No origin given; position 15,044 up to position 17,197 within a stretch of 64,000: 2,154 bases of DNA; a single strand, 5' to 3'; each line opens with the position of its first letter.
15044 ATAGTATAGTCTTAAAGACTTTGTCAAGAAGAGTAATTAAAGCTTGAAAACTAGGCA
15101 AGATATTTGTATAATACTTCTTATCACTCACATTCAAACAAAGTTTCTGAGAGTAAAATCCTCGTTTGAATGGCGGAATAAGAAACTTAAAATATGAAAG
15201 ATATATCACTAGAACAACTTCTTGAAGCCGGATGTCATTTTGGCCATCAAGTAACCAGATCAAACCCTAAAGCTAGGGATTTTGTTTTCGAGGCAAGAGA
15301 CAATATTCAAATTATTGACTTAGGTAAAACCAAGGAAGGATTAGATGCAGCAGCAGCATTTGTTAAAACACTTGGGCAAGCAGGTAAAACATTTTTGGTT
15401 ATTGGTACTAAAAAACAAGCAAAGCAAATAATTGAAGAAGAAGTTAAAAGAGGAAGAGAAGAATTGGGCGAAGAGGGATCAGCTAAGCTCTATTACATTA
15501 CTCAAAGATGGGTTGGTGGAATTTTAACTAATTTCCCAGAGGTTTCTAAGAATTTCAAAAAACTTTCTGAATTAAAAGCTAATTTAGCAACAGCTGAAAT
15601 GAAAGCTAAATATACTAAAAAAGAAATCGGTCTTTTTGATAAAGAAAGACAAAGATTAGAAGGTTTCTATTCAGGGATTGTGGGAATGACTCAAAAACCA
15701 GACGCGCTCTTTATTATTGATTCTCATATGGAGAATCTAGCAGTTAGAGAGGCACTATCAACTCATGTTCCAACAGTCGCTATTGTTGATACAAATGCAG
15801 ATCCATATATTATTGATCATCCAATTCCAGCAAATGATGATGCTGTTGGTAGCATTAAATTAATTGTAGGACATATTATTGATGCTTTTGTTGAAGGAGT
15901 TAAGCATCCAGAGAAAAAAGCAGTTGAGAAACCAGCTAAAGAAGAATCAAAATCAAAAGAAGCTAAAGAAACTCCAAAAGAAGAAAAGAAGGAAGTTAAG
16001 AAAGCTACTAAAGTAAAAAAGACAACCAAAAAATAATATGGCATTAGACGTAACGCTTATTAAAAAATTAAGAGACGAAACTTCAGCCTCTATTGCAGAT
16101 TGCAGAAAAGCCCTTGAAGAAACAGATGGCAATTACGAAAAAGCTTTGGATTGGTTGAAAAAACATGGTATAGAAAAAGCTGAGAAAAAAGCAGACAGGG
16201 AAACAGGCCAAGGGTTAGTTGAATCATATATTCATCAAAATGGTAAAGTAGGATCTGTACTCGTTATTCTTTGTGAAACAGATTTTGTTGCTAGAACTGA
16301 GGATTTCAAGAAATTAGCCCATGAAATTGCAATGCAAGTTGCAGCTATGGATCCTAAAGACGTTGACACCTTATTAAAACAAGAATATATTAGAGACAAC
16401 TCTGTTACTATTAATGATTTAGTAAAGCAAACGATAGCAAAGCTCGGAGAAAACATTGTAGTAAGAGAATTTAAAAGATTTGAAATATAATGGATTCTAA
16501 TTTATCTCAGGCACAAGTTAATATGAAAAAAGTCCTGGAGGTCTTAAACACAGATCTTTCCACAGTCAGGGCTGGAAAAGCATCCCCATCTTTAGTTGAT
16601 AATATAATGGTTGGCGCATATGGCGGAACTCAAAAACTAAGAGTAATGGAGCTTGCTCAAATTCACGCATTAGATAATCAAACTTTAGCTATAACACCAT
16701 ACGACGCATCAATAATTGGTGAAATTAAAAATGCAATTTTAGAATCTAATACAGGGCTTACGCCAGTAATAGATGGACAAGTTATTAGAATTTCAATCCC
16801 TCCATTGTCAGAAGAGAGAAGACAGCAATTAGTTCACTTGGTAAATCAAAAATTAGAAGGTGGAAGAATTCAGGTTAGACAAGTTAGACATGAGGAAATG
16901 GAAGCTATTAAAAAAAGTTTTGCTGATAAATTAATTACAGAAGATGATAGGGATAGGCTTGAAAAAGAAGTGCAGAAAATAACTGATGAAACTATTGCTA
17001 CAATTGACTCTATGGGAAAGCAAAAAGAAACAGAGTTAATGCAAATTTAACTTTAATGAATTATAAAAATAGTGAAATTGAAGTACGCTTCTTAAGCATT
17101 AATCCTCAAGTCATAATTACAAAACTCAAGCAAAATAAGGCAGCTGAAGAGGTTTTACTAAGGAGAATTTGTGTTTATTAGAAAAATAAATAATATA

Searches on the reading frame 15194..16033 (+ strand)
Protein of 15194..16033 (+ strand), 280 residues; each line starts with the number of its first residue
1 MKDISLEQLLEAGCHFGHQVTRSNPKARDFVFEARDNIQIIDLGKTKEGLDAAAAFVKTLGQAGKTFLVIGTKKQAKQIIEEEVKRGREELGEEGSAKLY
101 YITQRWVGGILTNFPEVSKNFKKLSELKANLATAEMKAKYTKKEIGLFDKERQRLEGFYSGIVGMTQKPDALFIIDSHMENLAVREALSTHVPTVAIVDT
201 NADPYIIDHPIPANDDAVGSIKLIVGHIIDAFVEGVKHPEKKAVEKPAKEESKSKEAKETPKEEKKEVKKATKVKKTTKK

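Call 54: search_protein_families(library=pfam, proteins=[window:15194-16033:+], max_evalue=0.001)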
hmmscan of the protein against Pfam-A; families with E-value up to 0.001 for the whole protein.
window:15194-16033:+ (280 aa): 1 family
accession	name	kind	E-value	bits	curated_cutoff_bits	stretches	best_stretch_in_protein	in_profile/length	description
PF00318.25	Ribosomal_S2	-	1.7e-69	233.8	26.1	1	9-235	1-216/216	Ribosomal protein S2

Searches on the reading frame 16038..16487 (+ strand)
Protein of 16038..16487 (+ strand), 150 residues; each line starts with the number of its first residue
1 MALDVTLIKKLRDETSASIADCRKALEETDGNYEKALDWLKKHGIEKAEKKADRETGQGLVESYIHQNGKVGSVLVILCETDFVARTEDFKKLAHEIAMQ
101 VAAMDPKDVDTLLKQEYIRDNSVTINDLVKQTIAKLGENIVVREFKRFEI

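Call 54: search_protein_families(library=pfam, proteins=[window:16038-16487:+], max_evalue=0.001)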
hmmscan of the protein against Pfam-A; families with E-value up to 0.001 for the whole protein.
window:16038-16487:+ (150 aa): 3 families
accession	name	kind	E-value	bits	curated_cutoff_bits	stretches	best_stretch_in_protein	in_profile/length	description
PF00889.24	EF_TS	-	5.2e-19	69.1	27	1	74-149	3-76/204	Elongation factor TS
PF25025.1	EF-Ts_N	-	2.1e-06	28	33.2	1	6-43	15-53/60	Elongation factor Ts, mitochondrial, N-terminal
PF22562.2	UBA_7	-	0.00071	19.9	27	0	21-44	17-41/48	UBA-like domain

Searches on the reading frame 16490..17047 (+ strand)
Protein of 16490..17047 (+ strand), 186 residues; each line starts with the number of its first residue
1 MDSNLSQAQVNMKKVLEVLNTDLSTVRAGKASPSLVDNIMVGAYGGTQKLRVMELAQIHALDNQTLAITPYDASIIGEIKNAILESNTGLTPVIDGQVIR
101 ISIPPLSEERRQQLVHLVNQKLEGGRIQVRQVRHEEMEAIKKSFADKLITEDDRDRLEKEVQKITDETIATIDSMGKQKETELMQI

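Call 54: search_protein_families(library=pfam, proteins=[window:16490-17047:+], max_evalue=0.001)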
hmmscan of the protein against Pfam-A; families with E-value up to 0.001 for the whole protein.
window:16490-17047:+ (186 aa): 1 family
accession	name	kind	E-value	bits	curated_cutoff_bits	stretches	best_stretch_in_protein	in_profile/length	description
PF01765.24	RRF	-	2.2e-52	177.6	29.7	1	20-184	2-164/164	Ribosome recycling factor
